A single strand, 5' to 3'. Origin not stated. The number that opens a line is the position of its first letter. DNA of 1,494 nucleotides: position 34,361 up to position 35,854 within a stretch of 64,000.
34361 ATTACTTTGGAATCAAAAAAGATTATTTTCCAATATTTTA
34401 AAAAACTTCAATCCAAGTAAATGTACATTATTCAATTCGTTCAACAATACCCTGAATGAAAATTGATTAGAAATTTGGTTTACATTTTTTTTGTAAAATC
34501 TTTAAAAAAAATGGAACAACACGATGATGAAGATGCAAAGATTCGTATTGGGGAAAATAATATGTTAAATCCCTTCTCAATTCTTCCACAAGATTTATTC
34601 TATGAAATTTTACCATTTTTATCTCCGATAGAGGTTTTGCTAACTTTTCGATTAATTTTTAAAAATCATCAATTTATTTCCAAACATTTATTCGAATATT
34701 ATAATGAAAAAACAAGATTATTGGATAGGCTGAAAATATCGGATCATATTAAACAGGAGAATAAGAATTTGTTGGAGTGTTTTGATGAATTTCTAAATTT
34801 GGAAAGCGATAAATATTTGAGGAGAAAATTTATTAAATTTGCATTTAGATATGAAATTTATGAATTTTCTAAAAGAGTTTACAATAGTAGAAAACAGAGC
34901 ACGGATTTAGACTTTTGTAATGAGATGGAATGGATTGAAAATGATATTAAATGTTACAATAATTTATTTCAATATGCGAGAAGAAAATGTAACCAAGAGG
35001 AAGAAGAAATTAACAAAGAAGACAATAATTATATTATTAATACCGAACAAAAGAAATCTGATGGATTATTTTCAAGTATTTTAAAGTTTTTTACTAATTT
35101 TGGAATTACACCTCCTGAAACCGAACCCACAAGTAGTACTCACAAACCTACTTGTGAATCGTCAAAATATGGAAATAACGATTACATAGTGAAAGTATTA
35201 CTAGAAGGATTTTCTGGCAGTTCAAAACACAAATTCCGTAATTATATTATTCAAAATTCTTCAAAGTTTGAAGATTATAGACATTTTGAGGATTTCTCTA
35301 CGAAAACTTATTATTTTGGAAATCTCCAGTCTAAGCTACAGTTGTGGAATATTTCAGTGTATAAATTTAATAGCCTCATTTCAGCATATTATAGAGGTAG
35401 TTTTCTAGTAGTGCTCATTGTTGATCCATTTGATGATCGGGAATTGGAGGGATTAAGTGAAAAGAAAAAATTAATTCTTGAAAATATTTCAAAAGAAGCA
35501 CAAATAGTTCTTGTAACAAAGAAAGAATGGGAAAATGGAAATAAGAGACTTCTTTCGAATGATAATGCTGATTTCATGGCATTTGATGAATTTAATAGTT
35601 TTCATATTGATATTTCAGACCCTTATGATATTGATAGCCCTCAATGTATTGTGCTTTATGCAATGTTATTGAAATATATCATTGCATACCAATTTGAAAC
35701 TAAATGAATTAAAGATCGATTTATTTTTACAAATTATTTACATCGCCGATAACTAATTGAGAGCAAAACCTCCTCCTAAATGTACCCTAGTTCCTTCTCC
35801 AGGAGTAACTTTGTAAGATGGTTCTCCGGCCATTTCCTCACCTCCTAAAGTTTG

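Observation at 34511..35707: F-box-like motif fused to a pseudo-GTPase (degenerate Ras/Rab fold)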

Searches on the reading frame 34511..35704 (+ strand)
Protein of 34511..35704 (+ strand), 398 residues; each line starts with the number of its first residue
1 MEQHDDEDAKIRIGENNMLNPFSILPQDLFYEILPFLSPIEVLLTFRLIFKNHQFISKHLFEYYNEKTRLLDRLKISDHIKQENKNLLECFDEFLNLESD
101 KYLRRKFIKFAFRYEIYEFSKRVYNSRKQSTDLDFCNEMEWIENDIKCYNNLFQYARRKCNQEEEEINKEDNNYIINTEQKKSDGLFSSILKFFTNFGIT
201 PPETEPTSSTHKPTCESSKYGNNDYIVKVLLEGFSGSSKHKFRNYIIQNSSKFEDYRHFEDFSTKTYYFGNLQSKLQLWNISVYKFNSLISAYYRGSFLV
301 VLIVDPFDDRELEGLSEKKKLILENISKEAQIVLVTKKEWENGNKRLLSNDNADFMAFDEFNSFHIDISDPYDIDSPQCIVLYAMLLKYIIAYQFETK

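Call 3: search_protein_families(library=pfam, proteins=[window:34511-35704:+], max_evalue=1)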
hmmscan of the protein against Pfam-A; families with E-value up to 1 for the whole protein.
window:34511-35704:+ (398 aa): 2 families
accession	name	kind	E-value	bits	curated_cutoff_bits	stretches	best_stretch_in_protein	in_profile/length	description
PF00071.28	Ras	-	0.0049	16.9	21.6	1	258-367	31-140/162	Ras family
PF08477.19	Roc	-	0.06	14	27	1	261-338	35-117/119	Ras of Complex, Roc, domain of DAPkinase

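Call 5: find_homologous_proteins(query=window:34511-35704:+, max_evalue=0.01)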
Query window:34511-35704:+: 3294 candidates shared short words with the query, none scored E <= 0.01.

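Call 6: search_solved_structures(query=window:34511-35704:+, max_evalue=10, show_alignments=3)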
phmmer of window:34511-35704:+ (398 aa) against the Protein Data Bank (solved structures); distinct sequences matched with E-value up to 10: 169 (the best 60 are shown).
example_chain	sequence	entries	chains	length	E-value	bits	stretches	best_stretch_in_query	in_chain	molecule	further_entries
3cph_A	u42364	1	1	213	1.4e-10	44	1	220-357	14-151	Ras-related protein SEC4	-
2ocy_C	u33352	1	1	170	6.6e-10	41.8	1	224-357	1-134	Ras-related protein SEC4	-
2eqb_A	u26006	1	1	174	9.8e-10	41.3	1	226-357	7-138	Ras-related protein SEC4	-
1g16_A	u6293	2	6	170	1.7e-09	40.4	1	224-357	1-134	RAS-RELATED PROTEIN SEC4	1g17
4z8y_A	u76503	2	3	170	5e-09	38.9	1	260-357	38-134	Ras-related protein SEC4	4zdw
6o62_A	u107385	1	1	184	9e-09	38.1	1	224-350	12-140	Ras-related protein SEC4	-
4lhv_A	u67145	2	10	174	1.9e-07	33.7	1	221-361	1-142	Ras-related protein Rab-8A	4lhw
3qbt_A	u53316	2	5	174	4.4e-07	32.5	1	221-361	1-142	Ras-related protein Rab-8A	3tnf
6rir_A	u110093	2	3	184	5.5e-07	32.2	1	223-361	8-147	Ras-related protein Rab-8A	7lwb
9ikq_A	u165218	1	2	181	6.4e-07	32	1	223-361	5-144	Ras-related protein Rab-8A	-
9m0o_D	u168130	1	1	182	6.4e-07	32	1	223-361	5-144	Ras-related protein Rab-8A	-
6sq2_A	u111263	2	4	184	7.9e-07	31.7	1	223-361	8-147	Ras-related protein Rab-8A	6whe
6yx5_A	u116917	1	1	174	9.6e-07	31.4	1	223-361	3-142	Ras-related protein Rab-8A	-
6zsi_A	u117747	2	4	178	1e-06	31.3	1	223-361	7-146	Ras-related protein Rab-8A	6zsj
4lhx_A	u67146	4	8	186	1.2e-06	31.1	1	223-361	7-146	Ras-related protein Rab-8A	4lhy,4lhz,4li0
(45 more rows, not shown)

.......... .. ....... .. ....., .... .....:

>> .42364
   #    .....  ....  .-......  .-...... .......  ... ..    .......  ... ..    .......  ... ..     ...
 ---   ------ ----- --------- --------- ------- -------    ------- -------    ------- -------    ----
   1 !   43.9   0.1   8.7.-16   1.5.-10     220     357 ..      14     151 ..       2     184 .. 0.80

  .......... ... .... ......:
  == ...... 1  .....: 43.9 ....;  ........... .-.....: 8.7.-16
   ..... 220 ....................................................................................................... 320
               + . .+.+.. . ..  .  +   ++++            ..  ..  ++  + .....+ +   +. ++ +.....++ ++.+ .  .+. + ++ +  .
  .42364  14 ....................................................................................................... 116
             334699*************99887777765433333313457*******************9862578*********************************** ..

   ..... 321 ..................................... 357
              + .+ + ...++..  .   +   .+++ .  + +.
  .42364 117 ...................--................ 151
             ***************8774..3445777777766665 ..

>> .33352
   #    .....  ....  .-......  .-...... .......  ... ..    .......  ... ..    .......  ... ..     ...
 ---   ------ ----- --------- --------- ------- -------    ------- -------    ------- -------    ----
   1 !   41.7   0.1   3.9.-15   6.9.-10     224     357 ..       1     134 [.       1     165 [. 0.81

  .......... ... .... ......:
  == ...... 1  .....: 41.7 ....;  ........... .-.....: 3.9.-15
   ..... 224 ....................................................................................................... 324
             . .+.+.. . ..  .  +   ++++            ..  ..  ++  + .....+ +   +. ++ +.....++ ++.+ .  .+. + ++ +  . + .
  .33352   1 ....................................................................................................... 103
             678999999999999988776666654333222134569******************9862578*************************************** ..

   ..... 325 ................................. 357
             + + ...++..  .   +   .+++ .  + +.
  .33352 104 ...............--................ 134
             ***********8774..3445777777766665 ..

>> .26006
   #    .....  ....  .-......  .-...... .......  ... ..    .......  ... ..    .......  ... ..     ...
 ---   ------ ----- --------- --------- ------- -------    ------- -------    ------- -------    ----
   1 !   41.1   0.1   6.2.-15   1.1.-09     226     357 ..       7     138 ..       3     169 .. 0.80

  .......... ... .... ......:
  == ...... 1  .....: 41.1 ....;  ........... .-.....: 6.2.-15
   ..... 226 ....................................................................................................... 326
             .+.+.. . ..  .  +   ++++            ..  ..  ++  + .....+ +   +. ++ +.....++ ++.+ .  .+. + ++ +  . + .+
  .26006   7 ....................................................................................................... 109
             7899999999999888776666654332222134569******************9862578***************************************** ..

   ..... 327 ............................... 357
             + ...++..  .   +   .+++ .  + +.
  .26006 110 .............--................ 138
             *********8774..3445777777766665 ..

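Call 7: find_encoding_contigs(protein=window:34511-35704:+, flank=10000, max_places=5)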
Protein window:34511-35704:+ (398 aa): no gene with exactly this product is on record in the collection.

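Call 16: search_protein_representatives(protein=window:34511-35704:+)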
Query: 398 residues. Proteins with E-value up to 0.001 (for the whole library): 81; up to 1e-10: 6; up to 1e-30: 0. The best 81 are listed.
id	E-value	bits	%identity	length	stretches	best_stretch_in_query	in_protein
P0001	6.6e-30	120.9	32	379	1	22-392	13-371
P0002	1.8e-22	96.4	26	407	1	16-392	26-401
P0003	1.8e-20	89.8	40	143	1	261-391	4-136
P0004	1.0e-12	64.3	30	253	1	213-391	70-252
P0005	4.8e-12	62.1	35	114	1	285-391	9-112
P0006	4.1e-11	59.0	26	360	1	22-392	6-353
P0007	3.2e-08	49.5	27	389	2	260-360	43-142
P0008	6.5e-08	48.5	28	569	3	199-306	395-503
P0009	1.4e-07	47.4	29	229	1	261-392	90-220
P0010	3.0e-07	46.3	26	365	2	222-340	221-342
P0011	4.7e-07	45.6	25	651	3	261-357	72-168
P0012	5.9e-07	45.3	25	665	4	261-327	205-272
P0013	6.0e-07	45.3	24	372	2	223-336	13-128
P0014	1.3e-06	44.1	26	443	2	218-357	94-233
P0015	1.4e-06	44.1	29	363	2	223-350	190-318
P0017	3.0e-06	43.0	27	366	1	100-389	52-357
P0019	6.4e-06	41.9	25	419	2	216-366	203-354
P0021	1.8e-05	40.4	27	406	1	213-387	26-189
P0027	3.4e-05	39.5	30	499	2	205-350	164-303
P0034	6.0e-05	38.7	25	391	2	216-322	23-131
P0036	7.4e-05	38.4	31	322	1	223-372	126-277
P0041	9.7e-05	38.0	26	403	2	219-356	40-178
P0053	2.2e-04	36.9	31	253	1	223-360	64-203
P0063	3.4e-04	36.2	27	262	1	215-357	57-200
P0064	3.7e-04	36.1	26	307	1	217-375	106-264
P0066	4.0e-04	36.0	39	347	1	271-356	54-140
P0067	4.1e-04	36.0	29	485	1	222-360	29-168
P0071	5.0e-04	35.7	29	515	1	215-339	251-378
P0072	5.5e-04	35.5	27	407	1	224-381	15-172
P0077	6.9e-04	35.2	25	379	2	228-357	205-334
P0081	9.7e-04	34.7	26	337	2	216-353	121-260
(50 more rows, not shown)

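Call 18: predict_structure(protein=window:34511-35704:+)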
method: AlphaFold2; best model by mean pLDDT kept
length: 398 residues; sequences in the alignment: 1
mean_pLDDT: 34.6   pTM: 0.22
mean pLDDT of the five models: 34.6, 32.4, 30.8, 30.0, 29.6
residues with pLDDT >= 90: 0; 70-90: 0; 50-70: 0; < 50: 398
segments of 3 or more residues with pLDDT < 50: 1-398
pLDDT, mean of each block of 10 residues (from residue 1): 37 30 36 36 38 37 40 33 41 43 43 43 41 41 41 39 40 32 35 35 31 26 23 24 24 26 24 27 29 33 39 42 41 41 36 28 28 33 36 31
secondary structure, 60 per line:
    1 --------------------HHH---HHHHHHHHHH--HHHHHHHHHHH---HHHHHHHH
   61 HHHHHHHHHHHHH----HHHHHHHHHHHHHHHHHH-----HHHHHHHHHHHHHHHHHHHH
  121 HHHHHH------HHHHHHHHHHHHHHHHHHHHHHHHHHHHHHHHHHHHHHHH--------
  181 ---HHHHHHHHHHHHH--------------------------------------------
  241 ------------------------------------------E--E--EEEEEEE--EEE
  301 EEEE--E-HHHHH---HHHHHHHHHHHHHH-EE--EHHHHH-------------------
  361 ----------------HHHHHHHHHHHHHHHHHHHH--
elements in order: H27-36 H39-49 H53-73 H78-95 H101-126 H133-172 H184-196 E289-295 E298-304 H309-313 H317-330 H337-341 H377-396

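Call 19: list_cluster_members(proteins=[P0001, P0002, P0006, P0017, P0003, P0004, P0005, P0009])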
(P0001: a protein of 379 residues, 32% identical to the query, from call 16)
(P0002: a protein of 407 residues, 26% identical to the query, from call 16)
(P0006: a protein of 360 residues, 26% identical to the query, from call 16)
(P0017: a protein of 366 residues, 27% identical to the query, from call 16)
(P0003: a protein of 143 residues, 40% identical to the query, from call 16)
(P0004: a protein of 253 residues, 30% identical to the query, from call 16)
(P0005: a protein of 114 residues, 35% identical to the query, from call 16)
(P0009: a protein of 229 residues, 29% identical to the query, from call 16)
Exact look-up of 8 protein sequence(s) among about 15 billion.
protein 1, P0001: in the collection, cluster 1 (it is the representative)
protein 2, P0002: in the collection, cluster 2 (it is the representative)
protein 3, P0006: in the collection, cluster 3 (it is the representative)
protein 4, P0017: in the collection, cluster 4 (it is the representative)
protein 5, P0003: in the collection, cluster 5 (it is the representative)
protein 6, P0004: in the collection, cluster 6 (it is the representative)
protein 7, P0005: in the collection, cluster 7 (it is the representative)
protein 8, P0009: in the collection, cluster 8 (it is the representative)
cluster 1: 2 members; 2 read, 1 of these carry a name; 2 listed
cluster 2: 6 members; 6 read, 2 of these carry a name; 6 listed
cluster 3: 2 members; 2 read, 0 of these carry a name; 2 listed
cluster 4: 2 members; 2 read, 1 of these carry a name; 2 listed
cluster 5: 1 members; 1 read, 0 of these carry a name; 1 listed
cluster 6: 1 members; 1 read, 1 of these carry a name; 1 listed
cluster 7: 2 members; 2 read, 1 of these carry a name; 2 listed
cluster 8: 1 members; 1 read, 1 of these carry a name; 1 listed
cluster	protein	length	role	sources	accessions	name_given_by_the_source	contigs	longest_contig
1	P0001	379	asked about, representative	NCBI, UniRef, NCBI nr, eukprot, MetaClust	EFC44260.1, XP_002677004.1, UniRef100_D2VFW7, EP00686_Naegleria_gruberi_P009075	rab family small GTPase [Naegleria gruberi] | Rab family small GTPase n=1 Tax=Naegleria gruberi TaxID=5762 RepID=D2VFW7_NAEGR | XP_002677004.1 rab family small GTPase [Naegleria gruberi strain NEG-M]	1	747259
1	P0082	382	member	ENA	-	-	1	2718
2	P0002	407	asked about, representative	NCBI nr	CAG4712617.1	unnamed protein product [Naegleria fowleri]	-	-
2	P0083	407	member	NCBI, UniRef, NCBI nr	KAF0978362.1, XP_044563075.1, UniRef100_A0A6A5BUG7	hypothetical protein FDP41_002877 [Naegleria fowleri] | F-box domain-containing protein n=1 Tax=Naegleria fowleri TaxID=5763 ... | uncharacterized protein FDP41_002877 [Naegleria fowleri]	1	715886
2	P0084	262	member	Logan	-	-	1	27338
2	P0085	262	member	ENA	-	-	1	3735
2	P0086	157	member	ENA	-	-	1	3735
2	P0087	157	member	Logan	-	-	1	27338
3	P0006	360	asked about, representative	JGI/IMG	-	-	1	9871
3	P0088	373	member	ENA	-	-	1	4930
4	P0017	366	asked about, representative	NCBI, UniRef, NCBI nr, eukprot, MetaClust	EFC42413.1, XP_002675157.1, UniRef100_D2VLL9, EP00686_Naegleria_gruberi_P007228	small GTPase [Naegleria gruberi] | Small GTPase n=1 Tax=Naegleria gruberi TaxID=5762 RepID=D2VLL9_NAEGR | XP_002675157.1 small GTPase [Naegleria gruberi]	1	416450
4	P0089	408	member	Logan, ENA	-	-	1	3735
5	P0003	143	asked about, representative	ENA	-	-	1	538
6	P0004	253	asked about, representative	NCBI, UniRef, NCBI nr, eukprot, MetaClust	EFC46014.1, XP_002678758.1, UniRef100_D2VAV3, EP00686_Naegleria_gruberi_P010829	predicted protein [Naegleria gruberi] | Predicted protein n=1 Tax=Naegleria gruberi TaxID=5762 RepID=D2VAV3_NAEGR | uncharacterized protein NAEGRDRAFT_65991 [Naegleria gruberi]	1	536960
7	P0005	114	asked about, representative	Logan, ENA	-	-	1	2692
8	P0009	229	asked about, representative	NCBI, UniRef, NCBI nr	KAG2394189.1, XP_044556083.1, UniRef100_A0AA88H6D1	hypothetical protein C9374_003953 [Naegleria lovaniensis] | Uncharacterized protein n=1 Tax=Naegleria lovaniensis TaxID=51637 RepID=A0AA88H6D1_NAELO | uncharacterized protein C9374_003953 [Naegleria lovaniensis]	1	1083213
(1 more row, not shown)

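Call 20: search_protein_families(library=pfam, proteins=[P0001, P0002, P0006, P0017, P0003, P0004, P0005, P0009], max_evalue=0.1)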
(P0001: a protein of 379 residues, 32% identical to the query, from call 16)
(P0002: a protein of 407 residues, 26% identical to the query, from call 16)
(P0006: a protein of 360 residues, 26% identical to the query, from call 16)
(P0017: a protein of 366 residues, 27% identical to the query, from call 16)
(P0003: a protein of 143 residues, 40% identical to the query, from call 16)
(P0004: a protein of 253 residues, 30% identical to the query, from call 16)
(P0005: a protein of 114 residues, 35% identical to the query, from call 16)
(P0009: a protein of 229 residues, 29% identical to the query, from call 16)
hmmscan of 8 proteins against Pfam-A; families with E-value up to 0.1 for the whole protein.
P0001 (379 aa): 9 families
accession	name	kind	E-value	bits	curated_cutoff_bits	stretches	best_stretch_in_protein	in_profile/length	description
PF00071.28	Ras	-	7.1e-21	74.9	21.6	1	202-339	1-133/162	Ras family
PF08477.19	Roc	-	2.1e-20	73.6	27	1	202-321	1-119/119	Ras of Complex, Roc, domain of DAPkinase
PF00025.27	Arf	-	2.3e-10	40.7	22.3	1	202-352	16-156/174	ADP-ribosylation factor family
PF00646.38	F-box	-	2.6e-07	30.7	20.5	1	16-48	4-35/43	F-box domain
PF04670.18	Gtr1_RagA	-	1.4e-06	28.4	22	1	202-327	1-128/232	Gtr1/RagA G protein conserved region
PF12937.12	F-box-like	-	1.8e-05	24.8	24.3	1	14-48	2-35/47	F-box-like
PF09439.16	SRPRB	-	0.021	14.6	25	1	202-292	5-87/178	Signal recognition particle receptor beta subunit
PF19993.5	DO-GTPase2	-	0.046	13.8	27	0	274-341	116-193/226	Double-GTPase 2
PF25191.1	DUF7832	-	0.073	13.7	27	0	45-102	36-90/115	Domain of unknown function (DUF7832)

P0002 (407 aa): 9 families
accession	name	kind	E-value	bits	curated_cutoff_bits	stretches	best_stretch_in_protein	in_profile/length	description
PF00071.28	Ras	-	2.9e-21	76.2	21.6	1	238-379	3-142/162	Ras family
PF08477.19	Roc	-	9.3e-17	61.8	27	1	240-350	5-119/119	Ras of Complex, Roc, domain of DAPkinase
PF00025.27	Arf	-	4.6e-06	26.7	22.3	1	235-357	15-133/174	ADP-ribosylation factor family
PF12937.12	F-box-like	-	1.5e-05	25.1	24.3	1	32-65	1-33/47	F-box-like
PF00646.38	F-box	-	4.5e-05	23.6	20.5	1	32-65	1-33/43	F-box domain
PF08694.16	UFC1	-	0.0042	17.2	25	1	71-166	26-113/155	Ubiquitin-fold modifier-conjugating enzyme 1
PF06547.17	DUF1117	-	0.024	15.6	25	1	169-219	46-96/113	Protein of unknown function (DUF1117)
PF07693.20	KAP_NTPase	-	0.024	14.3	20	1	239-261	25-47/293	KAP family P-loop domain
PF15966.10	F-box_4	-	0.046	14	32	0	30-65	3-37/116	F-box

P0006 (360 aa): 6 families
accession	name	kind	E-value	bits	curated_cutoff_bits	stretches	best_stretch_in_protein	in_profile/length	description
PF00071.28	Ras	-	1.1e-22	80.8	21.6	1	182-331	1-142/162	Ras family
PF08477.19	Roc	-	1.2e-14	55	27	1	182-302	1-119/119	Ras of Complex, Roc, domain of DAPkinase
PF00025.27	Arf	-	1.8e-08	34.5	22.3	1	179-317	13-140/174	ADP-ribosylation factor family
PF00646.38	F-box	-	8.1e-07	29.2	20.5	1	7-41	2-35/43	F-box domain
PF12937.12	F-box-like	-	1e-05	25.7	24.3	1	6-40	1-34/47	F-box-like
PF01926.29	MMR_HSR1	-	0.063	13.8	21.9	0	187-284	6-100/113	50S ribosome-binding GTPase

P0017 (366 aa): 3 families
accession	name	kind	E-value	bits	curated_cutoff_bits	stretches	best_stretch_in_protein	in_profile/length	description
PF00071.28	Ras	-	5e-20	72.1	21.6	1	192-325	1-131/162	Ras family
PF08477.19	Roc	-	1.4e-18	67.7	27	1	192-308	1-119/119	Ras of Complex, Roc, domain of DAPkinase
PF12937.12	F-box-like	-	0.0094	16.1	24.3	1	6-26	22-43/47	F-box-like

P0003 (143 aa): 3 families
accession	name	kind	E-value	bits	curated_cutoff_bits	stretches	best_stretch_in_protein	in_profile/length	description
PF00071.28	Ras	-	7.6e-14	52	21.6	1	2-103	33-131/162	Ras family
PF08477.19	Roc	-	5.4e-11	43.2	27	1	3-85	34-119/119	Ras of Complex, Roc, domain of DAPkinase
PF00025.27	Arf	-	3e-06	27.3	22.3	1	16-90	56-131/174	ADP-ribosylation factor family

P0004 (253 aa): 5 families
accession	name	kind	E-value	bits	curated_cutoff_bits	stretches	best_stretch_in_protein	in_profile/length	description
PF00071.28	Ras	-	1.3e-13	51.3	21.6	1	85-221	1-134/162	Ras family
PF08477.19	Roc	-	4.7e-06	27.3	27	1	85-201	1-119/119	Ras of Complex, Roc, domain of DAPkinase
PF00025.27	Arf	-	0.00021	21.2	22.3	1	85-206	16-131/174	ADP-ribosylation factor family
PF02190.22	LON_substr_bdg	-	0.024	15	28.7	1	108-210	70-164/200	ATP-dependent protease La (LON) substrate-binding domain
PF20720.3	nSTAND3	-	0.074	13.2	27.2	0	168-217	81-128/155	Novel STAND NTPase 3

P0005 (114 aa): 5 families
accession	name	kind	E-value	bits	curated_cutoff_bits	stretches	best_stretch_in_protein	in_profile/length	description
PF00071.28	Ras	-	9.3e-12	45.3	21.6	1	1-82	52-134/162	Ras family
PF08477.19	Roc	-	3.1e-08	34.3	27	1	1-63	60-119/119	Ras of Complex, Roc, domain of DAPkinase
PF00025.27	Arf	-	0.059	13.3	22.3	1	1-93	62-155/174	ADP-ribosylation factor family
PF19993.5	DO-GTPase2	-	0.067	13.3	27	0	14-75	112-185/226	Double-GTPase 2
PF16661.11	Lactamase_B_6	-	0.069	12.9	27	0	24-61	7-44/193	Metallo-beta-lactamase superfamily domain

P0009 (229 aa): 4 families
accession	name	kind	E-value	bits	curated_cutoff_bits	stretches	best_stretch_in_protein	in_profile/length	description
PF00071.28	Ras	-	3.7e-17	62.8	21.6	1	54-198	1-142/162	Ras family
PF08477.19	Roc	-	1.1e-13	51.9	27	1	54-169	1-119/119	Ras of Complex, Roc, domain of DAPkinase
PF00025.27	Arf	-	0.00027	20.9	22.3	1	58-176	20-133/174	ADP-ribosylation factor family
PF01926.29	MMR_HSR1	-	0.05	14.2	21.9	0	58-148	5-96/113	50S ribosome-binding GTPase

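Call 23: find_homologous_proteins(query=A1, max_evalue=0.00001)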
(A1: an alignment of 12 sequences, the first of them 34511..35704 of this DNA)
Query A1 (12 sequences) (398 aa, profile of the alignment): 2 proteins with E <= 0.00001 among 5398 candidates.
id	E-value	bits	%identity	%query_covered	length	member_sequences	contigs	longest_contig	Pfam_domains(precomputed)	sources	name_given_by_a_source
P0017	7.5e-133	461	22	72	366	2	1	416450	PF08477.20,PF00071.29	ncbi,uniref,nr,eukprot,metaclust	ncbi:small GTPase [Naegleria gruberi]|uniref:Small GTPase n=1 Tax=Naegleria gruberi TaxID=5762 RepID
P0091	7.0e-19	86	28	11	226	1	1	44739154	PF00025.28,PF08477.20,PF00071.29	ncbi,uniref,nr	ncbi:hypothetical protein RD792_007617 [Penstemon davidsonii]|uniref:Ras-related protein RABA5a n=1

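Call 25: find_encoding_contigs(protein=P0001, flank=10000, max_places=3)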
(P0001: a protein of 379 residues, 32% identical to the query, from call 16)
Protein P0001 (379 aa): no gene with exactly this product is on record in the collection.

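Call 26: find_encoding_contigs(protein=P0017, flank=10000, max_places=3)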
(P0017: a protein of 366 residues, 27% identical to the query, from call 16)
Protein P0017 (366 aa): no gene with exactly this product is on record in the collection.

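Call 27: find_encoding_contigs(protein=P0006, flank=10000, max_places=3)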
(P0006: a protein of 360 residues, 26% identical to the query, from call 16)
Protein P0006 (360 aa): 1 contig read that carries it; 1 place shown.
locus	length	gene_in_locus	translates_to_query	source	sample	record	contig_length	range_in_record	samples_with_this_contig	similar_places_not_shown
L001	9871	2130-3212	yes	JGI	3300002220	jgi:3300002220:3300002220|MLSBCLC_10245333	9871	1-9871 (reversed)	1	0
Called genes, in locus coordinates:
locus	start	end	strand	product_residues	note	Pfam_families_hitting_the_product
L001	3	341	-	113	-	?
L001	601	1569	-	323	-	-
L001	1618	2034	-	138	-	PF14593:PH_3 (weak), PF00169:PH, PF15413:PH_11, PF15409:PH_8 (weak)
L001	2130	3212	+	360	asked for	PF00646:F-box (weak), PF12937:F-box-like (weak), PF00025:Arf, PF00071:Ras, PF08477:Roc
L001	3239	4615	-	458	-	PF01694:Rhomboid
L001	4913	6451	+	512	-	-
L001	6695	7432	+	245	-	-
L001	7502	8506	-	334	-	PF00571:CBS (faint)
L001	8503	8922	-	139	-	-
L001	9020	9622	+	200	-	PF00069:Pkinase, PF07714:PK_Tyr_Ser-Thr, PF03109:ABC1 (weak)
